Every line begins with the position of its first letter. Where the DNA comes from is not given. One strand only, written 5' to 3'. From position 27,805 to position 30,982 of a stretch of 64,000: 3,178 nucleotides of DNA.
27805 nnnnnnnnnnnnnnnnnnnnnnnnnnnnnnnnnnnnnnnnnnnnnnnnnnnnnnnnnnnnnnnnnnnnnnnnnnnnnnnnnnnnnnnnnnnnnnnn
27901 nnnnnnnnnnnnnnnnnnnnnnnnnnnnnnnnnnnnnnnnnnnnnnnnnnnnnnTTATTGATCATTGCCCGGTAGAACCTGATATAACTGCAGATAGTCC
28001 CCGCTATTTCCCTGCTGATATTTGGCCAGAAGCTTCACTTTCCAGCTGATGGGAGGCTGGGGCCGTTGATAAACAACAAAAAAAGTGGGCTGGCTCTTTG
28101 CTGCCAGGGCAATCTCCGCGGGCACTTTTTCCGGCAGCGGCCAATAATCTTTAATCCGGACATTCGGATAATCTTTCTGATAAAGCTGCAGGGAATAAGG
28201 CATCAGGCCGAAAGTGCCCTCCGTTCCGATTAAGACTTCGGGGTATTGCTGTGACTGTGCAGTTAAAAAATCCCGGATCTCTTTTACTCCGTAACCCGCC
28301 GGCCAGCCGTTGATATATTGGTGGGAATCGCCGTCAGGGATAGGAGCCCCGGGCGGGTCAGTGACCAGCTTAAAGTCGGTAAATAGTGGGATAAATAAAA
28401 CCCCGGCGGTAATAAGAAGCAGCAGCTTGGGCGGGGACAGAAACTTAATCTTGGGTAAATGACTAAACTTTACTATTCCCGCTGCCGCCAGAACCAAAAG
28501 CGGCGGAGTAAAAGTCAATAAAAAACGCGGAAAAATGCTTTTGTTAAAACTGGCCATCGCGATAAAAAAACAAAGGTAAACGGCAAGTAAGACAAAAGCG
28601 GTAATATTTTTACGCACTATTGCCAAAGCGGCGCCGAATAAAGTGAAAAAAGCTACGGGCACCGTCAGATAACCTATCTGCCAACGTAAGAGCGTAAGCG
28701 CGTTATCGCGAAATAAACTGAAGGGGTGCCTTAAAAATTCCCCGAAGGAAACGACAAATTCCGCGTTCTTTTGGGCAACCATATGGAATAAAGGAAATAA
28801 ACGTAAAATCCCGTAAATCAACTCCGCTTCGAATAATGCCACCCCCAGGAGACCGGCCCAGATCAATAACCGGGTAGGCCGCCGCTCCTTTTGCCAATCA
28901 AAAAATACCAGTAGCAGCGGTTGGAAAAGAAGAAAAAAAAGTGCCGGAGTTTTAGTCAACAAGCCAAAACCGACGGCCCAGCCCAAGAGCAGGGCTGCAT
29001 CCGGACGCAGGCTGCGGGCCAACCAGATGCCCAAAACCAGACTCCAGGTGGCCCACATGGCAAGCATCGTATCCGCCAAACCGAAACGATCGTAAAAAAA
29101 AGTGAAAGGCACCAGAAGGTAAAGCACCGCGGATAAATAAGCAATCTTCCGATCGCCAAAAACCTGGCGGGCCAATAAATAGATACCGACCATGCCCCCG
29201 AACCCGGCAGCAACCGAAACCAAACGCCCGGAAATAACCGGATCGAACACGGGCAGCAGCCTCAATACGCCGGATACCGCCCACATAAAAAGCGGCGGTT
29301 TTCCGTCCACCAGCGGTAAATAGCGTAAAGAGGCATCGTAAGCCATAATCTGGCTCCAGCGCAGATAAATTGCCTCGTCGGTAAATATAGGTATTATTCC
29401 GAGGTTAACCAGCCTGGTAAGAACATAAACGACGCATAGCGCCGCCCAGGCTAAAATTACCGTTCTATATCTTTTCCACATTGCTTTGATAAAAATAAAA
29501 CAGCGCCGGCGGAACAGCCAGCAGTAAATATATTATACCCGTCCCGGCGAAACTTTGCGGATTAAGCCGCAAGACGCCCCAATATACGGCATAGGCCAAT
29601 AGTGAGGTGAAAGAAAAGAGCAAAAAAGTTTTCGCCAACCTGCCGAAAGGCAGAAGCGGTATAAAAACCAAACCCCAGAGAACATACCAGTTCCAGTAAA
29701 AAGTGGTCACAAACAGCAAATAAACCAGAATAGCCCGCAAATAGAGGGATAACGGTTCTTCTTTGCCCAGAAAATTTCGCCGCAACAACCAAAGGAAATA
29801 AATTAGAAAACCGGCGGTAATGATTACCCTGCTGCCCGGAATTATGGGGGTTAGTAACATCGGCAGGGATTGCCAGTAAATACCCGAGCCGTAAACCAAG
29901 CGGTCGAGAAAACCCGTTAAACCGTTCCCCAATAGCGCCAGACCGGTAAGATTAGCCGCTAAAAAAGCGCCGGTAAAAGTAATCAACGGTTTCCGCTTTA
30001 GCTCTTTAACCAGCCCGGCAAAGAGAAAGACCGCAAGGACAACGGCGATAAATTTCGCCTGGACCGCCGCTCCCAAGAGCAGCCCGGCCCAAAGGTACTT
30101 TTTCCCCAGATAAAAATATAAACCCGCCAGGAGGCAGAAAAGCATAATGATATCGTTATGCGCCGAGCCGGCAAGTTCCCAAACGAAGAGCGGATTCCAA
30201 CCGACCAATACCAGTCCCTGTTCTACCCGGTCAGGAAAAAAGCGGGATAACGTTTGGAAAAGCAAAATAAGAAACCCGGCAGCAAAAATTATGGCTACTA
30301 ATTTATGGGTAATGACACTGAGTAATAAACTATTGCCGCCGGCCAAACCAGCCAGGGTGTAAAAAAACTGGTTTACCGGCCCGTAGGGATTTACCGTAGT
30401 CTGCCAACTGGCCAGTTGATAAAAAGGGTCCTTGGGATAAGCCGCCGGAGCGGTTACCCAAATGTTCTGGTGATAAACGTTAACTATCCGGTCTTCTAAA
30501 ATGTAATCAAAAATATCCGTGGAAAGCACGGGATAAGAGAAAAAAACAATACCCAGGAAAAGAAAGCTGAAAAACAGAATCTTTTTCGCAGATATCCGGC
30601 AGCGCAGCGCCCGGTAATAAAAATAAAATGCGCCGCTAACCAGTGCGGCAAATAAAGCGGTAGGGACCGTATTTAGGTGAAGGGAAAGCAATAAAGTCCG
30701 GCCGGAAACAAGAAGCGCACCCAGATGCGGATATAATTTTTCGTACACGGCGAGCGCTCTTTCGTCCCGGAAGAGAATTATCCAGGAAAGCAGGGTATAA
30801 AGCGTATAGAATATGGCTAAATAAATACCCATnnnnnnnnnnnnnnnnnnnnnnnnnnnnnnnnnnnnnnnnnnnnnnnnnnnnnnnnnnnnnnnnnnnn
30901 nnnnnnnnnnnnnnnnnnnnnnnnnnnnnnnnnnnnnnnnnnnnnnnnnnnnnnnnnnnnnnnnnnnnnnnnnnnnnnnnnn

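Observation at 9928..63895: Battery of 23 GT-C-type polytopic membrane proteins from at least 6 families: candidate multi-module extracytoplasmic glycosylation system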

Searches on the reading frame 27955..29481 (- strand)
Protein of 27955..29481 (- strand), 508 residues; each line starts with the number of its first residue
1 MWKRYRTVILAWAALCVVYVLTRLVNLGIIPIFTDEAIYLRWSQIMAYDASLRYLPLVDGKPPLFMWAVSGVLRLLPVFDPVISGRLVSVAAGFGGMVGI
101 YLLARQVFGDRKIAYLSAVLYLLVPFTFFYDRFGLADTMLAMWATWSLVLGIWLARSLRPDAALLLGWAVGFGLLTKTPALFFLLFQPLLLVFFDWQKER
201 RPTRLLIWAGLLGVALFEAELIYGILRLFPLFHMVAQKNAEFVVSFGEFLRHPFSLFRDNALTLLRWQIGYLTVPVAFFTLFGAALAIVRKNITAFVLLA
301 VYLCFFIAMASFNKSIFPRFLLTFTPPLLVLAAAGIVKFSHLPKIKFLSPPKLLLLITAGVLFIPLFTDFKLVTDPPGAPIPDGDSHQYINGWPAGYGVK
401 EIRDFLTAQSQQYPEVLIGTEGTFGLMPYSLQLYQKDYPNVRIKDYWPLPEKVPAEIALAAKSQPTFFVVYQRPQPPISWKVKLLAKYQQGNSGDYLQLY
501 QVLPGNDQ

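Call 4: search_protein_families(library=pfam, proteins=[window:27955-29481:-], max_evalue=0.01)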
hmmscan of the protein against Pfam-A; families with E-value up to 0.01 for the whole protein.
window:27955-29481:- (508 aa): 2 families
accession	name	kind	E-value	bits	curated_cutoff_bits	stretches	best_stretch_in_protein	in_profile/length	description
PF13231.12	PMT_2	-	3.2e-13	50.6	26.1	1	61-221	2-158/160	Dolichyl-phosphate-mannose-protein mannosyltransferase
PF02366.24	PMT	-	9.1e-06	25.8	22.7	1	60-199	61-204/245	Dolichyl-phosphate-mannose-protein mannosyltransferase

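Call 18: search_protein_families(library=ncbifam, proteins=[window:27955-29481:-], max_evalue=0.1)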
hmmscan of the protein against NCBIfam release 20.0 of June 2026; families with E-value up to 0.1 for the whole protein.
window:27955-29481:- (508 aa): 2 families
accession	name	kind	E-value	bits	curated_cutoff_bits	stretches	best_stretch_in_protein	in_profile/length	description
TIGR03663.1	TIGR03663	subfamily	2.3e-07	30.2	126.25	1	13-226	5-213/435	flippase activity-associated protein Agl23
NF009784.2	PRK13279.1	equivalog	0.001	17.8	567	1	86-353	84-349/539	lipid IV(A) 4-amino-4-deoxy-L-arabinosyltransferase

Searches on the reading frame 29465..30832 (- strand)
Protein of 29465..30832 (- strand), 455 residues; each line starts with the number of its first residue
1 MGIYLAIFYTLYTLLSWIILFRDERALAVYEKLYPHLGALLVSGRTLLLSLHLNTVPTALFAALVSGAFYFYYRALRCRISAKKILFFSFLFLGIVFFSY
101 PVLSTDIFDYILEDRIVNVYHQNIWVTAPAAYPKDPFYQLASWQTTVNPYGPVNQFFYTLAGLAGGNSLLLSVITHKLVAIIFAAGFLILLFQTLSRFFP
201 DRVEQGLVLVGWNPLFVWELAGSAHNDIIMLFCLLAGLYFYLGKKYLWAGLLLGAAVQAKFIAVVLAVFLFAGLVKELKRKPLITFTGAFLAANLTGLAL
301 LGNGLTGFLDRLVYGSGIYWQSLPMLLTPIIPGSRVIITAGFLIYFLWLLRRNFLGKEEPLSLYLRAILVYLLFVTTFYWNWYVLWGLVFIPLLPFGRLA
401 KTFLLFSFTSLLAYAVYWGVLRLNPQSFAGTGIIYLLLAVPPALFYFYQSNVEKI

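Call 4: search_protein_families(library=pfam, proteins=[window:29465-30832:-], max_evalue=0.01)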
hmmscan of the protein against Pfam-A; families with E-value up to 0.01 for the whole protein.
window:29465-30832:- (455 aa): 0 families

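Call 18: search_protein_families(library=ncbifam, proteins=[window:29465-30832:-], max_evalue=0.1)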
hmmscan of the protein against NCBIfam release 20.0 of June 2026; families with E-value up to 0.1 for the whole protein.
window:29465-30832:- (455 aa): 2 families
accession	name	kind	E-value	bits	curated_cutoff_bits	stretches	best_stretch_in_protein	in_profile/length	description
TIGR03459.1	crt_membr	equivalog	1.5e-12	47.2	439.4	1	91-271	84-263/470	alpha-(1->6)-mannopyranosyltransferase A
NF038066.1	MptB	equivalog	5.7e-09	34.9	40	1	97-292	150-344/553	polyprenol phosphomannose-dependent alpha 1,6 mannosyltransferase MptB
